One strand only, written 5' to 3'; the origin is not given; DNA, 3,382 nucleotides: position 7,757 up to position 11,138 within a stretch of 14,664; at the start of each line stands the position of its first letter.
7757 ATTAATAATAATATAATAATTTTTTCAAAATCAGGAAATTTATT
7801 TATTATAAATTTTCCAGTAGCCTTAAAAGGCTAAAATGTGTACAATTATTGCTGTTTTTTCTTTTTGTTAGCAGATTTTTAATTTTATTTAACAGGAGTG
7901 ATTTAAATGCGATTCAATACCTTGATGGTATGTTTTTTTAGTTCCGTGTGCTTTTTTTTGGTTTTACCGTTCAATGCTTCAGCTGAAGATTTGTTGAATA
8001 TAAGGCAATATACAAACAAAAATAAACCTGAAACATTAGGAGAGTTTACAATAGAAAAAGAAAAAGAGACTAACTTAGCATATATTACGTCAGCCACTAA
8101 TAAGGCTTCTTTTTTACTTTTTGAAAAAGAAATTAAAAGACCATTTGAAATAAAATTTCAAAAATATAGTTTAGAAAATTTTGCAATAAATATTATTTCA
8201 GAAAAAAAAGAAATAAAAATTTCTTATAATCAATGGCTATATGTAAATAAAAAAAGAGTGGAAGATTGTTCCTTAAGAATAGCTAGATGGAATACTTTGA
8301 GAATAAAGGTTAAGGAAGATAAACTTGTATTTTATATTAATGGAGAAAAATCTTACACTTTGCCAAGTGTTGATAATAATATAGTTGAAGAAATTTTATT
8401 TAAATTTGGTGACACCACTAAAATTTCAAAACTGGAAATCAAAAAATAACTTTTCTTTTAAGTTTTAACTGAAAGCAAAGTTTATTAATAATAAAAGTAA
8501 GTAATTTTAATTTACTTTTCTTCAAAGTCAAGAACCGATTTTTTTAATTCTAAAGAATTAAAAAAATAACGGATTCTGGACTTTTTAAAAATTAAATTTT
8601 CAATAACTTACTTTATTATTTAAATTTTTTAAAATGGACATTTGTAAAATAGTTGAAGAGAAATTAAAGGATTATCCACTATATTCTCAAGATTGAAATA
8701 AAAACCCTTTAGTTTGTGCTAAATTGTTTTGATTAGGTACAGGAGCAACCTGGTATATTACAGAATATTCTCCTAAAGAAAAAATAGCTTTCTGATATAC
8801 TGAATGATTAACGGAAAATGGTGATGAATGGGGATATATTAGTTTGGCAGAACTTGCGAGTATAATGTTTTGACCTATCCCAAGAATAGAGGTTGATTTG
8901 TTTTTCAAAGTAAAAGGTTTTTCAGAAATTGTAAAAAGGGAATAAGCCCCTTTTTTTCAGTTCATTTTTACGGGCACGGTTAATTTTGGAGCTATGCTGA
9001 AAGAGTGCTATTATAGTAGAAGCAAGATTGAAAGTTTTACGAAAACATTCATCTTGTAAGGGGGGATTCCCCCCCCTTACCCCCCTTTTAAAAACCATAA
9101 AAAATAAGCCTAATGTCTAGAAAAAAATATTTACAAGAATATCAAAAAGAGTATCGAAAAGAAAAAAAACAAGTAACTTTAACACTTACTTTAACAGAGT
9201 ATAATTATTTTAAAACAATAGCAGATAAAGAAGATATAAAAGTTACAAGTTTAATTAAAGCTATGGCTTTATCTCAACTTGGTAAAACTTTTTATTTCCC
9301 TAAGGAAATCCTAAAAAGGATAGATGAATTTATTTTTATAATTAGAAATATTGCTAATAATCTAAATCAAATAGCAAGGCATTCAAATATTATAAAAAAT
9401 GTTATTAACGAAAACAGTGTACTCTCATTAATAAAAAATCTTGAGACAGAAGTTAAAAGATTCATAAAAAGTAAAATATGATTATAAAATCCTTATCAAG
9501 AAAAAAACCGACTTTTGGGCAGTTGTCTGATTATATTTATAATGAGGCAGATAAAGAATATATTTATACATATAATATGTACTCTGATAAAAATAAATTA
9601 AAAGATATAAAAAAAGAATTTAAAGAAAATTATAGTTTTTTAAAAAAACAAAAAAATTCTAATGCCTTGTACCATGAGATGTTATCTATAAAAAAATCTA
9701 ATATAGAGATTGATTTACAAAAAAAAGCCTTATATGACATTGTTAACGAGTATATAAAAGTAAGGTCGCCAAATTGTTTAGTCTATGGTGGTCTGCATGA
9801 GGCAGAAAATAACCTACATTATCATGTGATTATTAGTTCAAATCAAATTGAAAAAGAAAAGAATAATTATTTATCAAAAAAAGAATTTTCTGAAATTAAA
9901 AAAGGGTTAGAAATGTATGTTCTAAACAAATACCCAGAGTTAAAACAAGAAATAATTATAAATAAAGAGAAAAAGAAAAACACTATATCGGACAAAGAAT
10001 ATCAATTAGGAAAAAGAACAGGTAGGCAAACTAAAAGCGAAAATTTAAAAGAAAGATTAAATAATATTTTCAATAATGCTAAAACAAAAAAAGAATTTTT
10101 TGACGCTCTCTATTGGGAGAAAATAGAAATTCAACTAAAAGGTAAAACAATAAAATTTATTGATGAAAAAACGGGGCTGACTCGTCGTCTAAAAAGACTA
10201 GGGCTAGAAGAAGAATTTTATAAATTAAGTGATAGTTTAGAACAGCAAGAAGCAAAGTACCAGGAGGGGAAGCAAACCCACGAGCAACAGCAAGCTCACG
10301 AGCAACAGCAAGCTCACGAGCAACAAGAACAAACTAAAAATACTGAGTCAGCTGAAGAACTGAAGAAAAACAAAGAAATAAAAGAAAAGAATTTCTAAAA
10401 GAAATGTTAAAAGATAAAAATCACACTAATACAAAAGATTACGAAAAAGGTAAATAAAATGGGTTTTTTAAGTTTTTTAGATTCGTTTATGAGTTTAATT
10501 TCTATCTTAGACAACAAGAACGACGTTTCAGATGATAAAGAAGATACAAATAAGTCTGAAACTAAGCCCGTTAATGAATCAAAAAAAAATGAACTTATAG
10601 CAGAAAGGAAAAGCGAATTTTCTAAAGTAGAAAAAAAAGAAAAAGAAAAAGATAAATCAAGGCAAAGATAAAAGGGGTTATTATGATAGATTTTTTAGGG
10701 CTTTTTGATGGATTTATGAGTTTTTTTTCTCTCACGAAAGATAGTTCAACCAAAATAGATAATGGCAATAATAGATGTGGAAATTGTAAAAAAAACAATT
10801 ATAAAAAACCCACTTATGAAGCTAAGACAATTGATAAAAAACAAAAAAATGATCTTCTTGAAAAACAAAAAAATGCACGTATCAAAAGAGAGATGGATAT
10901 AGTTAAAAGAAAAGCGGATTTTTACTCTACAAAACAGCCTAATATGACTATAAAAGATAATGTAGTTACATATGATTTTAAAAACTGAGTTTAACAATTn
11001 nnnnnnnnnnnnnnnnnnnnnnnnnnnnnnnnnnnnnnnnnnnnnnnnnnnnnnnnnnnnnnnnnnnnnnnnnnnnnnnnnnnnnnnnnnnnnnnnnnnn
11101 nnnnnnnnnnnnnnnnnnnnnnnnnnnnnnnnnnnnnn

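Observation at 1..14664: Genetic-code mosaic: two TGA-rich cargo genes sit in a plasmid backbone with no internal TGA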

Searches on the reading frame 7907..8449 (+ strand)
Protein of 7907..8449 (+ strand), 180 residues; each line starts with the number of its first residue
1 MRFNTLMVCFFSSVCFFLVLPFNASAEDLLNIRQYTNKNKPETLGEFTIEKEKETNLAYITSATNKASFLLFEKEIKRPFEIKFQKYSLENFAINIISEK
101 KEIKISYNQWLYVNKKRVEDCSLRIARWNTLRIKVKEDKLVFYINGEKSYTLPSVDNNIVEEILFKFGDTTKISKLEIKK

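Call 6: search_protein_families(library=pfam, max_evalue=0.01, proteins=[window:7907-8446:+])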
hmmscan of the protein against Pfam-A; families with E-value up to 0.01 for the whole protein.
seq(180 aa): 2 families
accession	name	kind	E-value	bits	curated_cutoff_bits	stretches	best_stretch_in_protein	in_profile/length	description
PF06439.18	3keto-disac_hyd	-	0.00092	19.7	26.8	1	114-152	113-151/187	3-keto-disaccharide hydrolase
PF20407.5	DUF1583_N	-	0.0092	16.2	22.9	0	114-173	77-136/150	Domain of unknown function (DUF1583_N)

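Call 72: search_protein_families(library=padloc, max_evalue=0.001, proteins=[window:7907-8449:+])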
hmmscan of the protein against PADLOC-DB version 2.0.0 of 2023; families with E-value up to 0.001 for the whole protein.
window:7907-8449:+ (180 aa): 0 families

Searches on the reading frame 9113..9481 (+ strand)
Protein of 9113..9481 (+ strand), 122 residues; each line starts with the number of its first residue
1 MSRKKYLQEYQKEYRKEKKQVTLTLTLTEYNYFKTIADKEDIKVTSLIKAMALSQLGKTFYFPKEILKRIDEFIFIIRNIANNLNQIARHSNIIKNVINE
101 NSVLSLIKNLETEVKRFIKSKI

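Call 7: search_protein_families(library=pfam, max_evalue=0.01, proteins=[window:9113-9478:+])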
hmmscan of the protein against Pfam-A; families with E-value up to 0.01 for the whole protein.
seq(122 aa): 2 families
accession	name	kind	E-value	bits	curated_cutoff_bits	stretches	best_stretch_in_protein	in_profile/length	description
PF05713.17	MobC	-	0.00019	22.2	23.2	1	77-115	4-43/45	Bacterial mobilisation protein (MobC)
PF21983.2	NikA-like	-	0.0011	19.5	27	1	15-89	1-70/72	Mobilization protein NikA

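Call 71: search_protein_families(library=ncbifam, max_evalue=0.01, proteins=[window:9113-9481:+])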
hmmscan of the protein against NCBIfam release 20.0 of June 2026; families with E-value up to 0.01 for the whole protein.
window:9113-9481:+ (122 aa): 0 families

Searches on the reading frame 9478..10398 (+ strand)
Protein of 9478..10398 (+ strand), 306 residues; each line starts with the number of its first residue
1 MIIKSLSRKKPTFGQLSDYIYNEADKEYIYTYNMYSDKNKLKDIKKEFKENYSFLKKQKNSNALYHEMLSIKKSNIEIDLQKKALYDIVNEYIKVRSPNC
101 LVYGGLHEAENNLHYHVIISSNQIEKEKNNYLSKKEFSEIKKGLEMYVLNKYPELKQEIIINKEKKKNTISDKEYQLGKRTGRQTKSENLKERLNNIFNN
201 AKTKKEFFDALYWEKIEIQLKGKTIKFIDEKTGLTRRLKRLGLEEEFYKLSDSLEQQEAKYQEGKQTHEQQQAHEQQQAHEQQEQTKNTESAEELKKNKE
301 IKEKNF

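Call 7: search_protein_families(library=pfam, max_evalue=0.01, proteins=[window:9478-10395:+])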
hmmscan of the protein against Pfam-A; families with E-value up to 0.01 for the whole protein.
seq(306 aa): 0 families

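Call 10: find_encoding_contigs(protein=window:9478-10398:+, flank=10000, max_places=10)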
Protein window:9478-10398:+ (306 aa): no gene with exactly this product is on record in the collection.

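Call 71: search_protein_families(library=ncbifam, max_evalue=0.01, proteins=[window:9478-10398:+])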
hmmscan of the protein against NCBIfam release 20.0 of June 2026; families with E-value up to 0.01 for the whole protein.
window:9478-10398:+ (306 aa): 0 families

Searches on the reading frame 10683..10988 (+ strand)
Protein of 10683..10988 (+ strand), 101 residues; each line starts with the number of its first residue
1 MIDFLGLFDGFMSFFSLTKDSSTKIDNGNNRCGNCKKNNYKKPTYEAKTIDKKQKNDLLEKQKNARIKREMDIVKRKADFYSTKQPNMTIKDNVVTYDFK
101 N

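Call 7: search_protein_families(library=pfam, max_evalue=0.01, proteins=[window:10683-10985:+])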
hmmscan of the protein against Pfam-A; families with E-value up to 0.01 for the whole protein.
seq(101 aa): 1 family
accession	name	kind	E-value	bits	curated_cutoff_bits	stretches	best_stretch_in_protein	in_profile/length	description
PF17664.6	HOATZ-like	-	0.0082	16.2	25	1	40-78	104-142/168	Cilia- and flagella-associated protein HOATZ-like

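Call 71: search_protein_families(library=ncbifam, max_evalue=0.01, proteins=[window:10683-10988:+])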
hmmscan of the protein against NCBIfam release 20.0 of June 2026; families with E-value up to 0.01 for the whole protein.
window:10683-10988:+ (101 aa): 0 families
